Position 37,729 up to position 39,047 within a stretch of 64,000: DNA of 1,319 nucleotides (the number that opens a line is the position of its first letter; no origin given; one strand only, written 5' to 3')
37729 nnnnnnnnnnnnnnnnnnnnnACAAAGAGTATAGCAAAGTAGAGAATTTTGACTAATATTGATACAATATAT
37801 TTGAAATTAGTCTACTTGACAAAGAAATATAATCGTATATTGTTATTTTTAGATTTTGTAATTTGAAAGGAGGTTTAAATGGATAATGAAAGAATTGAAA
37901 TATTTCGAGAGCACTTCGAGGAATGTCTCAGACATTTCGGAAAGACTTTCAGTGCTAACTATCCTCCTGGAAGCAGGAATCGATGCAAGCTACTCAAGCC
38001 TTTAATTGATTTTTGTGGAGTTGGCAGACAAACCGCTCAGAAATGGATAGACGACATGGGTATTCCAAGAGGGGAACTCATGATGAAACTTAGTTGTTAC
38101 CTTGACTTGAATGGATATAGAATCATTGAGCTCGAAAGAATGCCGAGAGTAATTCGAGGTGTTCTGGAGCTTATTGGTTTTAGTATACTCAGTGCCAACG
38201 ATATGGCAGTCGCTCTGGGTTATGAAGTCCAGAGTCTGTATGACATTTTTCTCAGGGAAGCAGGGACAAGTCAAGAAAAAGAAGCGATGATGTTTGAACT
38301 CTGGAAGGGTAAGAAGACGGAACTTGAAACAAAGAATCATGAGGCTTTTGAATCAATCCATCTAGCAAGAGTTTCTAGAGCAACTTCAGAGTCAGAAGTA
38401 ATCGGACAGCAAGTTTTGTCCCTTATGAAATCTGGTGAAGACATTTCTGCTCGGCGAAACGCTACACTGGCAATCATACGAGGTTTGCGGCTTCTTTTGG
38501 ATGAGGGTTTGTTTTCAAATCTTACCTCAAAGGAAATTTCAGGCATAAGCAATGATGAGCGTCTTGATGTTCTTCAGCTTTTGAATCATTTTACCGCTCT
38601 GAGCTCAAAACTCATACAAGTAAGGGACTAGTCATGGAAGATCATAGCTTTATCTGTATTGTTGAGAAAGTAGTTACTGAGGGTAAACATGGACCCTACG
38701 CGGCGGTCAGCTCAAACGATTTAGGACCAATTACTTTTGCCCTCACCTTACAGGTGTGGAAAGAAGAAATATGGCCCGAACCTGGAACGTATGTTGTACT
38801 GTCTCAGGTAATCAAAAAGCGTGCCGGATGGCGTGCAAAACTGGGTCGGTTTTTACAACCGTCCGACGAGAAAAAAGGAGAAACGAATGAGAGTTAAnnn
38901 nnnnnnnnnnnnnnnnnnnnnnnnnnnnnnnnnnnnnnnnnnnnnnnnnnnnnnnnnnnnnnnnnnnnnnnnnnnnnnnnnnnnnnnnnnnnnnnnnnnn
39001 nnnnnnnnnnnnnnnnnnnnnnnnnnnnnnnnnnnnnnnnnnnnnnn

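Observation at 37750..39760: Compositionally distinct three-gene island with perfect Shine-Dalgarno sites, ending in a ParB/Srx-like protein, divergent from a DEDDy exonuclease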

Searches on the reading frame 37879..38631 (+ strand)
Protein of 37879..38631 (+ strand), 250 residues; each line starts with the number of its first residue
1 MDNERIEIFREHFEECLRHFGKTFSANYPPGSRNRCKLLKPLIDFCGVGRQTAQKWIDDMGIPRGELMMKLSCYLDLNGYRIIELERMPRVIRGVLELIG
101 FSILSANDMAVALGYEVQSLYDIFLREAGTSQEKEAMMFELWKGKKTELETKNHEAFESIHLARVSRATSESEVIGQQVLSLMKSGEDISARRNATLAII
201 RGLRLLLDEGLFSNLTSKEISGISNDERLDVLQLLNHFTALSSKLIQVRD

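Call 4: search_protein_families(library=pfam, proteins=[window:37879-38631:+], max_evalue=0.1)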
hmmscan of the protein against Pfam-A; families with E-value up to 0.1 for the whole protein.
window:37879-38631:+ (250 aa): 2 families
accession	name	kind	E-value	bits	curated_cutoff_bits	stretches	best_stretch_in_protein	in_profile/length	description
PF22168.2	DIP2311-like_C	-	0.09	13.5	27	0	42-60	25-43/63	Transcriptional regulator DIP2311-like, C-terminal domain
PF10391.15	DNA_pol_lambd_f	-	0.094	13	29.8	0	47-61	8-21/51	Fingers domain of DNA polymerase lambda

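Call 5: search_protein_families(library=phrogs, proteins=[window:37879-38631:+], max_evalue=0.1)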
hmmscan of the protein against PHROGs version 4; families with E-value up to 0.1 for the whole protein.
window:37879-38631:+ (250 aa): 0 families

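Call 6: search_protein_families(library=padloc, proteins=[window:37879-38631:+], max_evalue=0.1)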
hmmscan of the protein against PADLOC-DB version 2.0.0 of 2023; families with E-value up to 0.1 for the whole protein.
window:37879-38631:+ (250 aa): 1 family
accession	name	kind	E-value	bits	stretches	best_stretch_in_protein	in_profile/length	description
PDLC02474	BrxC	-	0.014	11.4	1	105-225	1053-1168/1223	BrxC-PglY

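Call 7: search_protein_families(library=ncbifam, proteins=[window:37879-38631:+], max_evalue=0.1)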
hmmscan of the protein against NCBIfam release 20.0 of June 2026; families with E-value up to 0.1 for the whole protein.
window:37879-38631:+ (250 aa): 0 families

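Call 11: find_homologous_proteins(query=window:37879-38631:+, max_evalue=0.001)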
Query window:37879-38631:+ (250 aa): 9 proteins with E <= 0.001 among 545 candidates.
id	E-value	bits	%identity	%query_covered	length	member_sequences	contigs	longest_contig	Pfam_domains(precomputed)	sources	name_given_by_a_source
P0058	9.3e-160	547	100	100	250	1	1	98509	-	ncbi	-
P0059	2.4e-76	274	54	97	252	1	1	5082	-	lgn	-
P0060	1.4e-60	223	48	98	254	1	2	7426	-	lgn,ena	-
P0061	3.4e-59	218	46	98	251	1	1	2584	-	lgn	-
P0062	5.6e-56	208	44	98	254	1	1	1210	-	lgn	-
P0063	2.8e-54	202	43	98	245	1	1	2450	-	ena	-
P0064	1.1e-50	191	42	98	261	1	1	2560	-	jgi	jgi:hypothetical protein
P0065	1.4e-49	187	39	98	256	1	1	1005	-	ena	-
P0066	8.4e-35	139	34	84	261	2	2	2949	-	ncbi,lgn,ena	-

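Call 41: search_solved_structures(query=A4, max_evalue=5, show_alignments=2)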
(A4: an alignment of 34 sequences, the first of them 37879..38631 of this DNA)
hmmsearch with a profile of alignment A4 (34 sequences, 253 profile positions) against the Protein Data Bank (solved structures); distinct sequences matched with E-value up to 5: 4.
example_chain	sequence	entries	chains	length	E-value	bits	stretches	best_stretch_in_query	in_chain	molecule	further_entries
3op9_A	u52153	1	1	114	0.006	19.5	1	24-80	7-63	Pli0006 protein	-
4xj6_A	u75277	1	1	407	0.4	13.6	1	162-229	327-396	VC0179-like protein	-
5k7v_A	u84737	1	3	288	2.8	10.8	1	169-236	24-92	Designed protein HR00C3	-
6vfh_B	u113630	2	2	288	3.3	10.5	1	169-236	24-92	T33_dn10B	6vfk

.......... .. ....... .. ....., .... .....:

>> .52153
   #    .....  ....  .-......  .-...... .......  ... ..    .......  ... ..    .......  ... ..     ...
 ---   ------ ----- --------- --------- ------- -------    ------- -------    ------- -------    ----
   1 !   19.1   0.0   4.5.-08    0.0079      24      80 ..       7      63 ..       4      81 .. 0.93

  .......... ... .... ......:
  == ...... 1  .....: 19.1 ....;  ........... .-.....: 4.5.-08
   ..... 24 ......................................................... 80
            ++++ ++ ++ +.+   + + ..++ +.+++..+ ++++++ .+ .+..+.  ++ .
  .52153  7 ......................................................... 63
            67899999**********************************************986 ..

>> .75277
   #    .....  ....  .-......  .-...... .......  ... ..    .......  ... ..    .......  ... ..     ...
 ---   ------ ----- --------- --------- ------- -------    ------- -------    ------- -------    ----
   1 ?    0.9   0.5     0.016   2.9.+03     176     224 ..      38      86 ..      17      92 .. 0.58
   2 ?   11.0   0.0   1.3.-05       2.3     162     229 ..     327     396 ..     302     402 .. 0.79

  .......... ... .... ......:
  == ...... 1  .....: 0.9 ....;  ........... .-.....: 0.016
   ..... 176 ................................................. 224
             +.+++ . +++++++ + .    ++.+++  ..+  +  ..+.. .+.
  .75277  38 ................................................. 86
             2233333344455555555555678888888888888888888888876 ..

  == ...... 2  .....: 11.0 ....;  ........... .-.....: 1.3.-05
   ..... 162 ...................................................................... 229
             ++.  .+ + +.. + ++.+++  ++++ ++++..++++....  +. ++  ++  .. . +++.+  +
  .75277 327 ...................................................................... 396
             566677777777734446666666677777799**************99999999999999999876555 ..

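Call 54: predict_structure(alignment_id=A5)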
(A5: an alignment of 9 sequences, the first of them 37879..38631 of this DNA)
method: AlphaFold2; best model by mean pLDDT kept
length: 250 residues; sequences in the alignment: 9
mean_pLDDT: 77.1   pTM: 0.62
mean pLDDT of the five models: 77.1, 76.5, 75.7, 73.2, 70.4
residues with pLDDT >= 90: 107; 70-90: 60; 50-70: 52; < 50: 31
segments of 3 or more residues with pLDDT < 50: 1-3, 163-188
pLDDT, mean of each block of 10 residues (from residue 1): 65 94 88 86 92 88 91 92 91 95 94 92 87 93 94 83 41 31 41 63 64 65 71 69 57
secondary structure, 60 per line:
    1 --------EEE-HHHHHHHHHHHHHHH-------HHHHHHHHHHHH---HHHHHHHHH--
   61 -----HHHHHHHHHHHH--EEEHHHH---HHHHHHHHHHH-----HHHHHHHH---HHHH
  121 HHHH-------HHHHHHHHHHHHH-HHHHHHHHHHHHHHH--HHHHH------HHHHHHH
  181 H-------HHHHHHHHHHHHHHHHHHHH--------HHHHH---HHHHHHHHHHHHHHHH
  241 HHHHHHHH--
elements in order: E9-11 H13-27 H35-46 H50-58 H66-77 E80-82 H83-86 H90-100 H106-113 H117-124 H132-144 H146-160 H163-167 H174-181 H189-208 H217-221 H225-248

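Call 56: search_protein_representatives(alignment_id=A5)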
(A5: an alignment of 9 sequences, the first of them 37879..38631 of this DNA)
Query: 9 sequences, 254 profile positions. Proteins with E-value up to 0.001 (for the whole library): 978; up to 1e-10: 559; up to 1e-30: 240. The best 150 are listed.
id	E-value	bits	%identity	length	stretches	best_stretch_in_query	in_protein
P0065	3.0e-111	387.4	-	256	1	2-253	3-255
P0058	4.0e-108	377.2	-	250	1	3-252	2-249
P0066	1.1e-100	352.8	-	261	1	2-253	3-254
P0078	5.1e-97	340.8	-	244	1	7-252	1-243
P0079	7.1e-87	307.6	-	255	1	3-250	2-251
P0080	1.3e-84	300.2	-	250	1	3-252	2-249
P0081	7.5e-84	297.7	-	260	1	3-252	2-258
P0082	1.4e-83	296.8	-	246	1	5-253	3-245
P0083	1.0e-82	294.0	-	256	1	5-252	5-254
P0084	2.4e-82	292.7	-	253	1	6-253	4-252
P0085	9.3e-82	290.8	-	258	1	3-253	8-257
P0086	7.3e-80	284.6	-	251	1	5-251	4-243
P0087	1.8e-78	280.0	-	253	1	3-252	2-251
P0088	2.8e-78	279.4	-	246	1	5-251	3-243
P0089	1.0e-76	274.3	-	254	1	1-253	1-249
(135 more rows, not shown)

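Call 77: find_encoding_contigs(protein=P0058, flank=3000, max_places=3)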
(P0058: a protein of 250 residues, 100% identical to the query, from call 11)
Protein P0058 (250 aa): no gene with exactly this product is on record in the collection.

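Call 81: fold_search(model_id=the predicted structure, library=viral)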
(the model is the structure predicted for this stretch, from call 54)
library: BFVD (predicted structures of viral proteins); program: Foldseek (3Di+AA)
matches with E <= 10: 837; with E <= 0.001: 0
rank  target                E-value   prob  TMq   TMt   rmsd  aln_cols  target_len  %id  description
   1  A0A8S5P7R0            4.8e-02  0.80  0.18  0.25  18.1       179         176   11  Repressor protein CI [Siphoviridae sp. ctTwu10]
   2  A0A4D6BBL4            7.6e-02  0.63  0.20  0.15  15.9       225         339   12  (no name in the UniProt tables at hand)
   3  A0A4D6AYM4            9.7e-02  0.30  0.17  0.08  15.9       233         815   12  (no name in the UniProt tables at hand)
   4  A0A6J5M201            1.4e-01  0.80  0.19  0.29  17.9       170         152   15  HTH_XRE domain containing protein [uncultured Caudovirales phage]
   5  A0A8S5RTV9            2.2e-01  0.47  0.24  0.20  15.8       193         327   10  Repressor protein [Ackermannviridae sp.]
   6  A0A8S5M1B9            2.5e-01  0.21  0.18  0.19  22.6       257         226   15  Helix-turn-helix domain protein [Podoviridae sp. ctIi96]
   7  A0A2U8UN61            2.5e-01  0.15  0.15  0.16  17.7       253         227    8  DNA binding protein [Streptomyces phage FlowerPower]
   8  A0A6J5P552            2.9e-01  0.84  0.20  0.45   9.7       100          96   16  Uncharacterized protein [uncultured Caudovirales phage]
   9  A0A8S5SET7            2.9e-01  0.47  0.16  0.26  16.9       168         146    9  Helix-turn-helix domain protein [Caudovirales sp. ctrNG92]
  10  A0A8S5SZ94            3.2e-01  0.60  0.21  0.21   7.5       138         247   15  Repressor protein CI [Siphoviridae sp. ctPyh10]
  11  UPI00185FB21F         3.2e-01  0.16  0.16  0.13  21.9       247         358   14  (no name look-up for this kind of identifier)
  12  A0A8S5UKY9            3.6e-01  0.23  0.20  0.07  20.0       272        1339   15  Tail tape measure [Siphoviridae sp. ctICF6]
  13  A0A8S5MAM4            3.8e-01  0.44  0.19  0.26  17.5       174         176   14  Transcription factor-turn-helix, DNA binding protein, TRANSCRIPTION.95A [Myoviridae sp. ctRPH1]
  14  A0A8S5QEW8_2          4.2e-01  0.09  0.13  0.06  17.2       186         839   11  Putative tail protein (Fragment) [Siphoviridae sp. ctbvd11]
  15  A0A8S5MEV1            4.8e-01  0.75  0.19  0.38  18.5       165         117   13  Helix-turn-helix domain protein [Siphoviridae sp. ctS1E53]
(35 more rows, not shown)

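Call 88: search_protein_families(library=pfam, alignment_id=A4, max_evalue=0.01)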
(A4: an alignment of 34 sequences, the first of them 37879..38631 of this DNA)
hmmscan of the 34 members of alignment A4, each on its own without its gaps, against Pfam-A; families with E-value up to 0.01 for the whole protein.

A. member 1, window:37879-38631:+ (250 aa): 0 families

B. families by the number of members that match (of 34 scanned): 6 families
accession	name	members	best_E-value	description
PF01381.28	HTH_3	4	0.00022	Helix-turn-helix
PF00356.27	LacI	4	0.00086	Bacterial regulatory proteins, lacI family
PF12728.13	HTH_17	2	2.6e-06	Helix-turn-helix domain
PF13384.12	HTH_23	2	0.0008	Homeodomain-like domain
PF13518.12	HTH_28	2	0.003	Helix-turn-helix domain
PF13542.12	HTH_Tnp_ISL3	1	0.0039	Helix-turn-helix domain of transposase family ISL3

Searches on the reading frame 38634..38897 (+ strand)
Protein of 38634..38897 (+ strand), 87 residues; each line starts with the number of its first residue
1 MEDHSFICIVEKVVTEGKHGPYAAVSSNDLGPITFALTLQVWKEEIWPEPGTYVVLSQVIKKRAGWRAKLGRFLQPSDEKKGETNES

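Call 4: search_protein_families(library=pfam, proteins=[window:38634-38897:+], max_evalue=0.1)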
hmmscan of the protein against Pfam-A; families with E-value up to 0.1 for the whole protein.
window:38634-38897:+ (87 aa): 1 family
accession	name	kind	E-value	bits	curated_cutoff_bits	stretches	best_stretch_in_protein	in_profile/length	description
PF25606.1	SH3b_P2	-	0.092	13.6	27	0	35-70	22-57/95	SH3b_P2 domain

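Call 5: search_protein_families(library=phrogs, proteins=[window:38634-38897:+], max_evalue=0.1)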
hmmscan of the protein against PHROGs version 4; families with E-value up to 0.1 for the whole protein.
window:38634-38897:+ (87 aa): 0 families

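Call 6: search_protein_families(library=padloc, proteins=[window:38634-38897:+], max_evalue=0.1)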
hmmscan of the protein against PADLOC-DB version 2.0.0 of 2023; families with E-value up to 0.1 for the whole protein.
window:38634-38897:+ (87 aa): 0 families

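Call 7: search_protein_families(library=ncbifam, proteins=[window:38634-38897:+], max_evalue=0.1)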
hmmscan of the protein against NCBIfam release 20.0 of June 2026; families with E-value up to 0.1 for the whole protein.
window:38634-38897:+ (87 aa): 0 families

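Call 27: find_homologous_proteins(query=window:38634-38897:+, max_evalue=0.001)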
Query window:38634-38897:+ (87 aa): 11 proteins with E <= 0.001 among 11 candidates.
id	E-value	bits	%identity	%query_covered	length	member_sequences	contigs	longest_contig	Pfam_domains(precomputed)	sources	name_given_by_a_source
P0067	2.2e-52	193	100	100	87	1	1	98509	-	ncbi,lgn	-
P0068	3.0e-32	128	69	93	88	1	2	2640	-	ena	-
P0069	6.9e-32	127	69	100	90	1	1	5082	-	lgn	-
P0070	3.6e-31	125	70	95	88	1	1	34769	-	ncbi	-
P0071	5.0e-29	118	64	92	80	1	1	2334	-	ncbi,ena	-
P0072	3.1e-26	109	63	87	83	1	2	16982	-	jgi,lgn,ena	-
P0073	2.2e-25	106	66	87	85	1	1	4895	-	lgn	-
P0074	1.2e-24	104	61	87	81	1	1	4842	-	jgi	jgi:hypothetical protein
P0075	1.5e-23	100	57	98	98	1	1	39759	-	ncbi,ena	-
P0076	2.8e-21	93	55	87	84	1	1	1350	-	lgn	-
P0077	3.2e-18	83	52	90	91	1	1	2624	-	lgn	-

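Call 42: search_solved_structures(query=A3, max_evalue=5, show_alignments=2)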
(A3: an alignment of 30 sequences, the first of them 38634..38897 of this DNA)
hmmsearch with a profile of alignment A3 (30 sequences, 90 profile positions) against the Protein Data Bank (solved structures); distinct sequences matched with E-value up to 5: 2.
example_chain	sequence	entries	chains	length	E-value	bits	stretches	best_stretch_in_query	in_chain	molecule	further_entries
3olq_A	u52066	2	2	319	0.7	13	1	3-62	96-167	Universal stress protein E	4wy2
8a9m_A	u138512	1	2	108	1.3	12.1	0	19-46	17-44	Agglutinin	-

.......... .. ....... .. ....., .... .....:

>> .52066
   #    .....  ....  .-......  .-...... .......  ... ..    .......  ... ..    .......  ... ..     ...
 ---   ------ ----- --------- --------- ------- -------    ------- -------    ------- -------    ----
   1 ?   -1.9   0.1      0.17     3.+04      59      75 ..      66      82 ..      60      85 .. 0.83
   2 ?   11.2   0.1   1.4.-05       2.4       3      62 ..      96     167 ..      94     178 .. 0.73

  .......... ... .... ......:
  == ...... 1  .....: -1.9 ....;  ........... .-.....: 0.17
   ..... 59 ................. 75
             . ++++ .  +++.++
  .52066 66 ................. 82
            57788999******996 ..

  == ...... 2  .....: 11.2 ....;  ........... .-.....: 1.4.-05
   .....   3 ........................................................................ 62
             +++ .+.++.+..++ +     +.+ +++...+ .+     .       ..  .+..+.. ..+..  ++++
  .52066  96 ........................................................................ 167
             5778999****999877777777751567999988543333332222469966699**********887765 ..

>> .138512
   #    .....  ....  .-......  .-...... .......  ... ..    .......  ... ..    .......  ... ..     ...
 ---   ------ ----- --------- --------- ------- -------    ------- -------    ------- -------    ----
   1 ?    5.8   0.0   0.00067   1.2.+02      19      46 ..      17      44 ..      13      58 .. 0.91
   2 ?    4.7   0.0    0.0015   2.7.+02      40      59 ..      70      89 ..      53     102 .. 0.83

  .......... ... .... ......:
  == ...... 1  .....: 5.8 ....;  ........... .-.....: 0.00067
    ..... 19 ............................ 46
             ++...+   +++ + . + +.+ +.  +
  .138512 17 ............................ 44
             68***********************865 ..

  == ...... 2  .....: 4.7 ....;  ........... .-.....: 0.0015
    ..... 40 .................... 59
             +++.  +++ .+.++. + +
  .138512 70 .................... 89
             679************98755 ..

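Call 89: search_protein_families(library=pfam, alignment_id=A3, max_evalue=0.05)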
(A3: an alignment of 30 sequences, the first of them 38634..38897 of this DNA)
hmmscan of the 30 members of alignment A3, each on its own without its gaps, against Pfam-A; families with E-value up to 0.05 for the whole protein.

A. member 1, window:38634-38897:+ (87 aa): 0 families

B. families by the number of members that match (of 30 scanned): 2 families
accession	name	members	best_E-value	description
PF13280.12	WYL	1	0.015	WYL domain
PF21801.3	ASPP2-like_RA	1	0.048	Apoptosis-stimulating of p53 protein 2-like, N-terminal RA domain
